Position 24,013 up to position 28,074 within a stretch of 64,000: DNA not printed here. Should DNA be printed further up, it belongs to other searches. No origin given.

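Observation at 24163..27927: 1254-aa enzyme with two GT2 domains, an extra N-terminal GT-B/CgeB-like domain and two TPR blocks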

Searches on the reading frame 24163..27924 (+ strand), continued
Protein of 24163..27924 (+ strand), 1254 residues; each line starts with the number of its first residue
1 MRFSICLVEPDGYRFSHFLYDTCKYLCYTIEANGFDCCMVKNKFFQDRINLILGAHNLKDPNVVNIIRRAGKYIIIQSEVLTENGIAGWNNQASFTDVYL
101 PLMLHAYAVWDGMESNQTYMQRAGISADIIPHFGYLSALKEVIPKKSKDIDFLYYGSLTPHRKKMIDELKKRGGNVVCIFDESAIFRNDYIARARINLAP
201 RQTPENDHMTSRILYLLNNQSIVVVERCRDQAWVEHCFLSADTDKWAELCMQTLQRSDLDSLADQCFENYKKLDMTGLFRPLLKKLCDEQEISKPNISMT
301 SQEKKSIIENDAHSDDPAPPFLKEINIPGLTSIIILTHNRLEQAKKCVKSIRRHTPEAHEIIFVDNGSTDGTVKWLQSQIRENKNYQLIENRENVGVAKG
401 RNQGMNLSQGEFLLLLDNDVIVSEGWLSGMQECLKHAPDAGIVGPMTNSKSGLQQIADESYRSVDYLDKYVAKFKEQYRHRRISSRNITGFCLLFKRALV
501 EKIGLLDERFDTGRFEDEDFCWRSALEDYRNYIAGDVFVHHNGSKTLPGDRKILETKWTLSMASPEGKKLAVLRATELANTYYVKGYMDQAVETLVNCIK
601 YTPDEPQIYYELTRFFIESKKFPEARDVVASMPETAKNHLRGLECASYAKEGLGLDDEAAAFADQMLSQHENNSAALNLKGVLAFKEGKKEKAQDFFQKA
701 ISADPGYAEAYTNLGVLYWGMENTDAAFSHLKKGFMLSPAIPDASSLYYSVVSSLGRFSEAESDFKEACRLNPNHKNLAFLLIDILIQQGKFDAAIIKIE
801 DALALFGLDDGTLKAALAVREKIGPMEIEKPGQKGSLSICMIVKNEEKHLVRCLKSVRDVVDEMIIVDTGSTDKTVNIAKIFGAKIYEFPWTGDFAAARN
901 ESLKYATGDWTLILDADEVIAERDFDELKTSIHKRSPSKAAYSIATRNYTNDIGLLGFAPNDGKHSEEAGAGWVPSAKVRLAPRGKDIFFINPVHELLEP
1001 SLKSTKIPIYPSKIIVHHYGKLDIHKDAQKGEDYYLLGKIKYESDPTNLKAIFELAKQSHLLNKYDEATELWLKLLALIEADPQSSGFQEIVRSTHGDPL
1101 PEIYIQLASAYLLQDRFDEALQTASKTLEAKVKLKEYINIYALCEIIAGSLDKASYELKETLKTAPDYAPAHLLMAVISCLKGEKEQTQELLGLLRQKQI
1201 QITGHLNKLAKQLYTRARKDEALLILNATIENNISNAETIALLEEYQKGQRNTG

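Call 47: search_protein_families(library=pfam, proteins=[P0050, P0070, P0042, P0074, P0019], max_evalue=0.000001)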
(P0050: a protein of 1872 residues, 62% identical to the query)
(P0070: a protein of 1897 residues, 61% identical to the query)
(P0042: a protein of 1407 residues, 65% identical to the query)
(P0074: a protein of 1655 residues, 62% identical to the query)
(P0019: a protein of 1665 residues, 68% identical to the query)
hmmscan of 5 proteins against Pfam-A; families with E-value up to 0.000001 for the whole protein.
P0050 (1872 aa): 17 families
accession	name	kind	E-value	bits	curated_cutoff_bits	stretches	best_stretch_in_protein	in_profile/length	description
PF00535.33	Glycos_transf_2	-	2.6e-74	249.2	23.3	3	971-1142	1-167/168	Glycosyl transferase family 2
PF14559.12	TPR_19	-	9e-33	112.9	25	0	874-935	4-65/68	Tetratricopeptide repeat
PF13524.12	Glyco_trans_1_2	-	1.9e-30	106.1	25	1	188-320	5-142/144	Glycosyl transferase-like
PF13641.12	Glyco_tranf_2_3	-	1.2e-24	88.1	27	2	970-1184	3-215/230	Glycosyltransferase like family 2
PF07719.23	TPR_2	-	2.6e-22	77.5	27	0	1314-1345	2-33/34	Tetratricopeptide repeat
PF13428.12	TPR_14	-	3e-18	64.9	23.5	0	1216-1254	6-44/44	Tetratricopeptide repeat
PF13432.12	TPR_16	-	3.6e-18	66.1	32.7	0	1296-1346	14-64/65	Tetratricopeptide repeat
PF00515.34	TPR_1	-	7.7e-16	57.6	27.8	0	1314-1346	2-34/34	Tetratricopeptide repeat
PF10111.15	Glyco_tranf_2_2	-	3.4e-13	50.2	27.3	0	986-1163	18-199/276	Glycosyltransferase like family 2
PF23914.1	TPR_CcmH_CycH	-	4e-13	49.9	42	0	1672-1722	106-155/158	Cytochrome c-type biogenesis protein H TPR domain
PF13431.12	TPR_17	-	6.7e-13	48.2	24.4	0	855-881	7-33/34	Tetratricopeptide repeat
PF13181.12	TPR_8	-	3.2e-12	46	25.7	0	861-894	1-34/34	Tetratricopeptide repeat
PF13414.12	TPR_11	-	7.1e-12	45.3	26.8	0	1219-1253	2-36/42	TPR repeat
PF12895.13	ANAPC3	-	9.2e-12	45.5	27.2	0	1296-1371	6-80/82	Anaphase-promoting complex, cyclosome, subunit 3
PF13704.12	Glyco_tranf_2_4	-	9.3e-12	45.7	27.5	0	1483-1563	1-88/98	Glycosyl transferase family 2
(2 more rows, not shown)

P0070 (1897 aa): 25 families
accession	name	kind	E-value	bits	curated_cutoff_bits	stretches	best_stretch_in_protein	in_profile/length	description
PF00535.33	Glycos_transf_2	-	4e-84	281.1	23.3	3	949-1120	1-167/168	Glycosyl transferase family 2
PF10111.15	Glyco_tranf_2_2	-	6.4e-24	85.3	27.3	1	959-1144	13-202/276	Glycosyltransferase like family 2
PF00534.26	Glycos_transf_1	-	8.5e-21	74.7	26.4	1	531-692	10-170/172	Glycosyl transferases group 1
PF13641.12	Glyco_tranf_2_3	-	2.9e-19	70.4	27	1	948-1159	3-212/230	Glycosyltransferase like family 2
PF13489.12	Methyltransf_23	-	6.2e-19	68.8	27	1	736-896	10-163/164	Methyltransferase domain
PF14559.12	TPR_19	-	5.8e-18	65.4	25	0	1213-1266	4-57/68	Tetratricopeptide repeat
PF07719.23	TPR_2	-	7.1e-17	60.5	27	0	1731-1758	2-29/34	Tetratricopeptide repeat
PF00515.34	TPR_1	-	3.4e-16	58.7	27.8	0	1731-1758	2-29/34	Tetratricopeptide repeat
PF13692.12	Glyco_trans_1_4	-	1.9e-13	51.3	27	1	538-680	3-142/142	Glycosyl transferases group 1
PF13424.12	TPR_12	-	8.9e-13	48.7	30.1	0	1731-1763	4-36/77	Tetratricopeptide repeat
PF13432.12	TPR_16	-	1.2e-12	48.5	32.7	0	1211-1256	8-53/65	Tetratricopeptide repeat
PF13181.12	TPR_8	-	1.7e-11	43.7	25.7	0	1731-1758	2-29/34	Tetratricopeptide repeat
PF23914.1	TPR_CcmH_CycH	-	2.1e-11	44.3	42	0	1736-1826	56-149/158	Cytochrome c-type biogenesis protein H TPR domain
PF13428.12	TPR_14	-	4.7e-11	42.7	23.5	0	1207-1242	8-43/44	Tetratricopeptide repeat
PF08241.18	Methyltransf_11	-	2.2e-10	41.5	21.2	1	751-842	1-94/95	Methyltransferase domain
PF13524.12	Glyco_trans_1_2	-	7.2e-08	32.9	25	1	595-707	29-142/144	Glycosyl transferase-like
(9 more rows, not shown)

P0042 (1407 aa): 20 families
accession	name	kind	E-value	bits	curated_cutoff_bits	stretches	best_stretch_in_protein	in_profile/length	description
PF00535.33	Glycos_transf_2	-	1.5e-53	181.6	23.3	2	471-642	1-167/168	Glycosyl transferase family 2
PF08241.18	Methyltransf_11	-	1.8e-25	89.8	21.2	2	234-330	1-94/95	Methyltransferase domain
PF14559.12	TPR_19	-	6.6e-24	84.5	25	0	841-883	8-50/68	Tetratricopeptide repeat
PF13489.12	Methyltransf_23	-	1.3e-23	84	27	1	228-382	21-161/164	Methyltransferase domain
PF08242.18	Methyltransf_12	-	1.3e-20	74.3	30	1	234-328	1-97/98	Methyltransferase domain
PF07719.23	TPR_2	-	1.1e-18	66.1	27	0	825-856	2-33/34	Tetratricopeptide repeat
PF13649.12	Methyltransf_25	-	5.2e-18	66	27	1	233-327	1-97/97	Methyltransferase domain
PF13847.12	Methyltransf_31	-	5.7e-17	62.2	27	1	231-341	5-114/145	Methyltransferase domain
PF00515.34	TPR_1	-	5.3e-16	58.1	27.8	0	825-857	2-34/34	Tetratricopeptide repeat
PF13641.12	Glyco_tranf_2_3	-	7.7e-15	56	27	1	468-685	2-216/230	Glycosyltransferase like family 2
PF13428.12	TPR_14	-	9.8e-15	54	23.5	0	832-866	9-43/44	Tetratricopeptide repeat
PF13432.12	TPR_16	-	2.5e-14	53.8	32.7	0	830-883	3-56/65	Tetratricopeptide repeat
PF10111.15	Glyco_tranf_2_2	-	2.3e-13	50.7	27.3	0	481-663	13-199/276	Glycosyltransferase like family 2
PF13181.12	TPR_8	-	6.6e-13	48.1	25.7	0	826-856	3-33/34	Tetratricopeptide repeat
PF13424.12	TPR_12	-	1.8e-10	41.3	30.1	0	854-883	41-70/77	Tetratricopeptide repeat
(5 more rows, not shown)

P0074 (1655 aa): 16 families
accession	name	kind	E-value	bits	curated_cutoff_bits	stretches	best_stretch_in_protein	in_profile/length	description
PF00535.33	Glycos_transf_2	-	7.9e-52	176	23.3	2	711-881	2-167/168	Glycosyl transferase family 2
PF14559.12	TPR_19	-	6.4e-20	71.7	25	0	1143-1191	3-51/68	Tetratricopeptide repeat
PF10111.15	Glyco_tranf_2_2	-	2.9e-16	60.2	27.3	1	718-905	11-202/276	Glycosyltransferase like family 2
PF13432.12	TPR_16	-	1.8e-15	57.5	32.7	0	1069-1119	3-53/65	Tetratricopeptide repeat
PF13431.12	TPR_17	-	3.7e-15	55.3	24.4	0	1548-1580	2-34/34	Tetratricopeptide repeat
PF07719.23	TPR_2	-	3.8e-15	55.1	27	0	1063-1095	1-33/34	Tetratricopeptide repeat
PF13641.12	Glyco_tranf_2_3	-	5.2e-15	56.5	27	1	707-924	1-216/230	Glycosyltransferase like family 2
PF00515.34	TPR_1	-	1.1e-13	50.7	27.8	0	1063-1096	1-34/34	Tetratricopeptide repeat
PF13428.12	TPR_14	-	1.7e-13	50.2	23.5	0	967-1004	7-44/44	Tetratricopeptide repeat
PF13181.12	TPR_8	-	7.3e-13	48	25.7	0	1098-1123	2-27/34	Tetratricopeptide repeat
PF13186.11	SPASM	-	8e-11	42.5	21.5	1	222-290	1-66/67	Iron-sulfur cluster-binding domain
PF13704.12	Glyco_tranf_2_4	-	1.4e-10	41.9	27.5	0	1234-1316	1-90/98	Glycosyl transferase family 2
PF23914.1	TPR_CcmH_CycH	-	6.9e-09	36.2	42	0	1498-1587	57-149/158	Cytochrome c-type biogenesis protein H TPR domain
PF04055.27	Radical_SAM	-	8e-08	33.1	29.5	1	22-182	1-159/166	Radical SAM superfamily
PF12895.13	ANAPC3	-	9e-08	32.7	27.2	0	1134-1185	24-76/82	Anaphase-promoting complex, cyclosome, subunit 3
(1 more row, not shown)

P0019 (1665 aa): 16 families
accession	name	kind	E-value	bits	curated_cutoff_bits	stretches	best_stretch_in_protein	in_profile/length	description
PF00535.33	Glycos_transf_2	-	3.5e-100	333.3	23.3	4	736-907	1-167/168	Glycosyl transferase family 2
PF13641.12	Glyco_tranf_2_3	-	6.4e-38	131.5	27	2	388-606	3-219/230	Glycosyltransferase like family 2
PF10111.15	Glyco_tranf_2_2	-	1e-30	107.6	27.3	2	401-584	12-202/276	Glycosyltransferase like family 2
PF14559.12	TPR_19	-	7.9e-24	84.2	25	0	999-1053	3-57/68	Tetratricopeptide repeat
PF13704.12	Glyco_tranf_2_4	-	7.8e-20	71.6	27.5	1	1259-1344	1-95/98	Glycosyl transferase family 2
PF07719.23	TPR_2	-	8.9e-17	60.2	27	0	1090-1121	2-33/34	Tetratricopeptide repeat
PF13432.12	TPR_16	-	1.2e-15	58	32.7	0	1072-1122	14-64/65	Tetratricopeptide repeat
PF13428.12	TPR_14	-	3.2e-15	55.5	23.5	0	1101-1131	13-43/44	Tetratricopeptide repeat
PF00515.34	TPR_1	-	1.5e-14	53.5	27.8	0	1090-1122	2-34/34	Tetratricopeptide repeat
PF13181.12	TPR_8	-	2.1e-12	46.6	25.7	0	1091-1121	3-33/34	Tetratricopeptide repeat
PF13712.12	Glyco_tranf_2_5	-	2.9e-11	43.9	27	0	443-592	30-181/210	Glycosyltransferase like family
PF13632.12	Glyco_trans_2_3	-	1.6e-10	41.6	27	0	470-605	2-130/198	Glycosyl transferase family group 2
PF13431.12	TPR_17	-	3.1e-10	40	24.4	0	1111-1133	1-23/34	Tetratricopeptide repeat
PF13506.12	Glyco_transf_21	-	9.5e-09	35.4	21.7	0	460-601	24-157/174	Glycosyl transferase family 21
PF13414.12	TPR_11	-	4.2e-08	33.2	26.8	0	1100-1136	5-41/42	TPR repeat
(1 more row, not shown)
